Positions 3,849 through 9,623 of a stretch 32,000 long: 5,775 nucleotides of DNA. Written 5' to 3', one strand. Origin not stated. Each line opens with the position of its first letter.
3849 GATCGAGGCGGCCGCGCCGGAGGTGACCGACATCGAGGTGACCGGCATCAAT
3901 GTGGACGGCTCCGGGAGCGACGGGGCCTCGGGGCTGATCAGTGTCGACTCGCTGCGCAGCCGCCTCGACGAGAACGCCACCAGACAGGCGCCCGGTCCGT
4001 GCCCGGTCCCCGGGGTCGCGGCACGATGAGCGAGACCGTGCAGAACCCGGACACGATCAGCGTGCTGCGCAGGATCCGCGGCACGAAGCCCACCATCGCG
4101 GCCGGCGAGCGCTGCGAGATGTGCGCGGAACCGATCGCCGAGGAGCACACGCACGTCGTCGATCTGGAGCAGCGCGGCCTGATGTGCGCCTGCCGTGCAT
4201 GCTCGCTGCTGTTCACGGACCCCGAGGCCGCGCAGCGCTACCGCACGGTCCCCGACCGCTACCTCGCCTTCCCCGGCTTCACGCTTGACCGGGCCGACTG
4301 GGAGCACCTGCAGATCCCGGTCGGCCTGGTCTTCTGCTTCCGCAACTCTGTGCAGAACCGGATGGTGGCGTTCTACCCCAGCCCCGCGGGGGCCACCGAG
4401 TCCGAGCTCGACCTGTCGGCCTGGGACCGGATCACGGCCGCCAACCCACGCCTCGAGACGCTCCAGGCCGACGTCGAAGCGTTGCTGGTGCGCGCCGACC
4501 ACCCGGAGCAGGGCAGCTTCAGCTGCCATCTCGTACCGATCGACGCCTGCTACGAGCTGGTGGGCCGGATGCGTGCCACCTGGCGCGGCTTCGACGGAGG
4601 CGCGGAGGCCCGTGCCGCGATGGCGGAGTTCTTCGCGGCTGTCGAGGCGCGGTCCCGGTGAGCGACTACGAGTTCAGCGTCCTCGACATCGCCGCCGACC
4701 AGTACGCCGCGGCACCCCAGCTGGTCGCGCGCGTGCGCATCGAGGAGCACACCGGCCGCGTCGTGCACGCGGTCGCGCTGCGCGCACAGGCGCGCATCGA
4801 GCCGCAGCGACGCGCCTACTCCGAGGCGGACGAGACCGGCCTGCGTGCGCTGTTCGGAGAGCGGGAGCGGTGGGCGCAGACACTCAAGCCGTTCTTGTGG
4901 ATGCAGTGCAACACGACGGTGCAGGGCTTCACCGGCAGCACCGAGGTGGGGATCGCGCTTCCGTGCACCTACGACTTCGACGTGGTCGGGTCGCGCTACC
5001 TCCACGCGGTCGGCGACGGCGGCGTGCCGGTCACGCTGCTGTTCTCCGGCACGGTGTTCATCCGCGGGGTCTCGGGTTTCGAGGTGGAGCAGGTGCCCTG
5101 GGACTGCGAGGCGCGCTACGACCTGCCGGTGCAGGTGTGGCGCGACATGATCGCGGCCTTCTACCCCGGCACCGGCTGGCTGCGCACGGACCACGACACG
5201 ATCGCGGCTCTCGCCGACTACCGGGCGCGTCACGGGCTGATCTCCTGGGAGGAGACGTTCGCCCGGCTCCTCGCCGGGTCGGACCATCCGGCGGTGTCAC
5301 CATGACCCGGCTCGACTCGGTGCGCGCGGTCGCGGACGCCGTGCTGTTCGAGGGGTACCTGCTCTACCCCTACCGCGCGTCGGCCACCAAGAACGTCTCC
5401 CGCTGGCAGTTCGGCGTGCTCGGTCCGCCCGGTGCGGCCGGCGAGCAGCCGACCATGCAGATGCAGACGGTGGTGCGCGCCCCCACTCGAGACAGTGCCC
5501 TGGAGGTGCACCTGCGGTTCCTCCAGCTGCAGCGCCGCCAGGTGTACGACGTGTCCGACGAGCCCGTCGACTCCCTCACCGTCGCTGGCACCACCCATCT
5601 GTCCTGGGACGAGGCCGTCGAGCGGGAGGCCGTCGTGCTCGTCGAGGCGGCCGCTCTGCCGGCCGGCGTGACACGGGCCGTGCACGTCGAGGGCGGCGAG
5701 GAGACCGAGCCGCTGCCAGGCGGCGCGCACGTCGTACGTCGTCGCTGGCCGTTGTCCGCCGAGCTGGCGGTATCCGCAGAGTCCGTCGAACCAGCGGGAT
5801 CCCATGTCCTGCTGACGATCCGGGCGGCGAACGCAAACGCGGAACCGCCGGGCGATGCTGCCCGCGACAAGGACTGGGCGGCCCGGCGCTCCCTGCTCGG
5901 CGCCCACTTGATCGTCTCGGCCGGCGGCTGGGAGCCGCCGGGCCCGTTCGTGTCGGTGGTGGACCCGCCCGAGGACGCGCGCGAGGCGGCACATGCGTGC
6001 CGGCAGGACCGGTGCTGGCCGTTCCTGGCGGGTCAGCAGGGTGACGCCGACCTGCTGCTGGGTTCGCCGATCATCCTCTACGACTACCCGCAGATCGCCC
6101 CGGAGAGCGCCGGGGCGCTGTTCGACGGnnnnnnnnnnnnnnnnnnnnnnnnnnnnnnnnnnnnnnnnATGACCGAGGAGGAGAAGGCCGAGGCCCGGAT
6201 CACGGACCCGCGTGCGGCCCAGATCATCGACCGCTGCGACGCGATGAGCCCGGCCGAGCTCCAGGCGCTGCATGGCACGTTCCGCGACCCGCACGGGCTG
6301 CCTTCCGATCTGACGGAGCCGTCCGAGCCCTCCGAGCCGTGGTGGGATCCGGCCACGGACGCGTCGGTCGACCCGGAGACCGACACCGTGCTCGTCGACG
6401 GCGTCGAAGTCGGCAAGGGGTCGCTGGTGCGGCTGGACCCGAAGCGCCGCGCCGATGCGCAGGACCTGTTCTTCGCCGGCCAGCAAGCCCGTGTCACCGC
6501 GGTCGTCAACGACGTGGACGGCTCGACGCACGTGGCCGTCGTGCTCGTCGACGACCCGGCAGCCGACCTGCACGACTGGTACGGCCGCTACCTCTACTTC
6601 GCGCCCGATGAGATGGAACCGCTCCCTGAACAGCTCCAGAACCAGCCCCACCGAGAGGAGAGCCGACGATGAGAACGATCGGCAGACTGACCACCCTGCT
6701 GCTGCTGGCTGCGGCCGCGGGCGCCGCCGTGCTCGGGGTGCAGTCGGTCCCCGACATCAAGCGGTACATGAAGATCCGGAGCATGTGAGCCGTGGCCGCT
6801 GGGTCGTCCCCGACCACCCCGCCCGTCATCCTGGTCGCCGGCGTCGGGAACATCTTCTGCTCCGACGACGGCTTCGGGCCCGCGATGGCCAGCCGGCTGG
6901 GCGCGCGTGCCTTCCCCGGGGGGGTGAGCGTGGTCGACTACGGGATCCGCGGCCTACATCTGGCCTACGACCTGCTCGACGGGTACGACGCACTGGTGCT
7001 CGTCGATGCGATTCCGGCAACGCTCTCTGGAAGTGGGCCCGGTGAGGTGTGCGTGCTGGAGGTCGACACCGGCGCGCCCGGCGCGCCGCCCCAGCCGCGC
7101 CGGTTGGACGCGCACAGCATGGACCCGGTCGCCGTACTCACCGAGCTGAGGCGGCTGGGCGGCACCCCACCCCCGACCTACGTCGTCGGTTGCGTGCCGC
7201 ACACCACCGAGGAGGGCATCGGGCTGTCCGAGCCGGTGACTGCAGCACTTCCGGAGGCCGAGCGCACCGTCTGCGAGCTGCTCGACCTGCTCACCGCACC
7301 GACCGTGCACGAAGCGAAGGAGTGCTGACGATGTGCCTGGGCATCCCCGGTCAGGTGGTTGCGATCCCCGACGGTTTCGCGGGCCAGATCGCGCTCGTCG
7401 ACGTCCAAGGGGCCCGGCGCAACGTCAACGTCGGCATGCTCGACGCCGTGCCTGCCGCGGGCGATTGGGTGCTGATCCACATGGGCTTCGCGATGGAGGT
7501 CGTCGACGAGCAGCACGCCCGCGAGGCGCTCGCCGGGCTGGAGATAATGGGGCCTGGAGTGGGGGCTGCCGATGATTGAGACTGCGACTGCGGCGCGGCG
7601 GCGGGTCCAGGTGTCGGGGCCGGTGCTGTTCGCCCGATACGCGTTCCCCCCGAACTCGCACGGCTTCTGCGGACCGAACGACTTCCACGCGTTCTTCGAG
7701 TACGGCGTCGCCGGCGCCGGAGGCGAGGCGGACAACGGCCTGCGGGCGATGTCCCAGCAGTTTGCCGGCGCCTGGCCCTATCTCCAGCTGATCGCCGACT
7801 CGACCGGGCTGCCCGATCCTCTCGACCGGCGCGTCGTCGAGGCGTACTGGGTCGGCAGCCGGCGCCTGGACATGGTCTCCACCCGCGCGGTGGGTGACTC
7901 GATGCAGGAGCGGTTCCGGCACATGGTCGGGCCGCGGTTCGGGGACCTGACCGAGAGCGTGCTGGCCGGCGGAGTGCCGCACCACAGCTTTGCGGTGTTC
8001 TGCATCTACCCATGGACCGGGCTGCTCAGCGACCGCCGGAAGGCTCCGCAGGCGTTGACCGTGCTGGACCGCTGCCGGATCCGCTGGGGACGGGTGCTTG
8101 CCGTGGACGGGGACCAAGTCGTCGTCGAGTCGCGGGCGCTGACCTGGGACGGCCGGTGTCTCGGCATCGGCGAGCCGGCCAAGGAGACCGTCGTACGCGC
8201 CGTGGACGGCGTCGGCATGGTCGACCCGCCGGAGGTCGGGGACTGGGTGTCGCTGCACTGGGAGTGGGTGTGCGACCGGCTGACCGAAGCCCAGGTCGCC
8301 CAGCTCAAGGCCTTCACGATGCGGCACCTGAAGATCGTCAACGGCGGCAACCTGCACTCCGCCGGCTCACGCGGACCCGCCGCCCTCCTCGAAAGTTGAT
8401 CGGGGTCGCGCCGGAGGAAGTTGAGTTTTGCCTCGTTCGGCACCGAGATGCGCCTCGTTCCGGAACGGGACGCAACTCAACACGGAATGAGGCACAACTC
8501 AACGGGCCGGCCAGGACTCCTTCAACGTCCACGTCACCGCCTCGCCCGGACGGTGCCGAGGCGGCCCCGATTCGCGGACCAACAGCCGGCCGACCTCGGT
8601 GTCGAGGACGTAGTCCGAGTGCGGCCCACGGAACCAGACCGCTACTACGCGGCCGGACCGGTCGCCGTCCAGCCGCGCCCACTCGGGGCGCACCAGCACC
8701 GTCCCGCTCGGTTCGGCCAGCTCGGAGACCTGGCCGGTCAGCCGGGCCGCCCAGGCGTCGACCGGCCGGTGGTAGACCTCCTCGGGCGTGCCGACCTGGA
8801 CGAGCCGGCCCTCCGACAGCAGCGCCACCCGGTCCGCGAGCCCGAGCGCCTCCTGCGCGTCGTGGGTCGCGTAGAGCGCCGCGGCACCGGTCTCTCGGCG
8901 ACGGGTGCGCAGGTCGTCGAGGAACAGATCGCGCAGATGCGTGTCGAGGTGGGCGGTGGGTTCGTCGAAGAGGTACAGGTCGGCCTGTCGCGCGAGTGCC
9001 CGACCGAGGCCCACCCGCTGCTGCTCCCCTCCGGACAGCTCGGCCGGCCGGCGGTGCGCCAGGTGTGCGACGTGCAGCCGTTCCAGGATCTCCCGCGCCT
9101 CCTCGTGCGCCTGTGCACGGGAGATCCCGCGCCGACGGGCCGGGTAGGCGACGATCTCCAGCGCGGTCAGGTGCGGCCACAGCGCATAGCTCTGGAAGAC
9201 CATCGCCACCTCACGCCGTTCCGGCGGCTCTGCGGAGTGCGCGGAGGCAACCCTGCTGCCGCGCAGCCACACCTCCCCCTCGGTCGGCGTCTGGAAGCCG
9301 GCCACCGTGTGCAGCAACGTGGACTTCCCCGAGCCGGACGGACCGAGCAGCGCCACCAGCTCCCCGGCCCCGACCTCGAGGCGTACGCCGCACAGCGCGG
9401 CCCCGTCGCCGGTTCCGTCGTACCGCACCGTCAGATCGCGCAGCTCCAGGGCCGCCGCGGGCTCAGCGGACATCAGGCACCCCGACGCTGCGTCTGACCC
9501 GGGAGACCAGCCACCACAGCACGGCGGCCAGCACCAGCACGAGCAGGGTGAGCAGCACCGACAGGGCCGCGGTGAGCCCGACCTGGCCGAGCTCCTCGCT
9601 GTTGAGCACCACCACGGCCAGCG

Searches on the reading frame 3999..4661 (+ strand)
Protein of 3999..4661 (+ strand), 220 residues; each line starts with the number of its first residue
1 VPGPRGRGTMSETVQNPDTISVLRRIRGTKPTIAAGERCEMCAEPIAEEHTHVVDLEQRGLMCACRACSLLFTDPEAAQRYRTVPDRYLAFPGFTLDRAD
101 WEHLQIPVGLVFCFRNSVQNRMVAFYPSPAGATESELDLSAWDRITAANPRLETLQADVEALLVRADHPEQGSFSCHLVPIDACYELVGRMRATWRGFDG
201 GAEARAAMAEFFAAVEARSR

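Call 7: search_protein_families(library=pfam, proteins=[window:3999-4661:+])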
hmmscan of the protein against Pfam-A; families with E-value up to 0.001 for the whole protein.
window:3999-4661:+ (220 aa): 1 family
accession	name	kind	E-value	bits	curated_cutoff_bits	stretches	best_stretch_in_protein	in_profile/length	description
PF19372.4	DUF5947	-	4e-77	258.3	25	1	38-218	1-176/177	Family of unknown function (DUF5947)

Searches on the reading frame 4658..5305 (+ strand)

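Call 8: search_protein_families(library=pfam, proteins=[window:4658-5305:+])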
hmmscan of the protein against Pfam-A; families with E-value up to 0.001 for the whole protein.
window:4658-5305:+ (215 aa): 1 family
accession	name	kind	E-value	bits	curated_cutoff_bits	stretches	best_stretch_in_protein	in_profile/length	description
PF19562.4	DUF6084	-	4.6e-91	304.5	25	1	1-209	1-209/213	Family of unknown function (DUF6084)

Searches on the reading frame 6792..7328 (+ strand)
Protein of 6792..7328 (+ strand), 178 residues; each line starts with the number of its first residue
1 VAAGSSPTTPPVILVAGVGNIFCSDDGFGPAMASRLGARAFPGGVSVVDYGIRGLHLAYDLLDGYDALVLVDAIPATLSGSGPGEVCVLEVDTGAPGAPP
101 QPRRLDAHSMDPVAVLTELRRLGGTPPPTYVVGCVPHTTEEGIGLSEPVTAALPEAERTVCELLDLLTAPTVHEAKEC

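Call 7: search_protein_families(library=pfam, proteins=[window:6792-7328:+])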
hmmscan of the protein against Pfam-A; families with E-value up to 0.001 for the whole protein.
window:6792-7328:+ (178 aa): 1 family
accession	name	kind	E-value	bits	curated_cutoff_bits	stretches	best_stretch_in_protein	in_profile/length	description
PF01750.23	HycI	-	2.2e-13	50.6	23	1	36-161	7-128/130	Hydrogenase maturation protease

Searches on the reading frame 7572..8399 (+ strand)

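Call 7: search_protein_families(library=pfam, proteins=[window:7572-8399:+])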
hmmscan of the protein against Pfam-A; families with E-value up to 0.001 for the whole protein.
window:7572-8399:+ (275 aa): 1 family
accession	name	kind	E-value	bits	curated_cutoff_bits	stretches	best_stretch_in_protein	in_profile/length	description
PF19927.4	DUF6390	-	1.7e-91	306.5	25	1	14-258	3-239/244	Family of unknown function (DUF6390)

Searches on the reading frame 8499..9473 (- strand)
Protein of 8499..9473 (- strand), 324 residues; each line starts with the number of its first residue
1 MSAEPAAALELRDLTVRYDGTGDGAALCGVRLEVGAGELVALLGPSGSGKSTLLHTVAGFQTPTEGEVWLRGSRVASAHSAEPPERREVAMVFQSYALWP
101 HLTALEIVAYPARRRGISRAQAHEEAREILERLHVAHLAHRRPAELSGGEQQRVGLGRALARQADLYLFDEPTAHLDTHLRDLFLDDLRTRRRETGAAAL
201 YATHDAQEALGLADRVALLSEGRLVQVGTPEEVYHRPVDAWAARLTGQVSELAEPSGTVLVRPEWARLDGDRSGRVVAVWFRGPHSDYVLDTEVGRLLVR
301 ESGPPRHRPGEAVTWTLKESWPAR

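Call 7: search_protein_families(library=pfam, proteins=[window:8499-9473:-])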
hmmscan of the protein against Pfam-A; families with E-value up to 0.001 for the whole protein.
window:8499-9473:- (324 aa): 4 families
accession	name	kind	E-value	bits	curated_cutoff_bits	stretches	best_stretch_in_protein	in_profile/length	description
PF00005.33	ABC_tran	-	1.1e-34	120.4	25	1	29-174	3-137/137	ABC transporter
PF13304.12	AAA_21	-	5.1e-07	30.5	27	0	141-206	233-300/304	AAA domain, putative AbiEii toxin, Type IV TA system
PF08402.16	TOBE_2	-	6.5e-07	29.8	21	1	259-315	1-66/76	TOBE domain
PF02463.25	SMC_N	-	0.00036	20.5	40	0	39-194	26-189/220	RecF/RecN/SMC N terminal domain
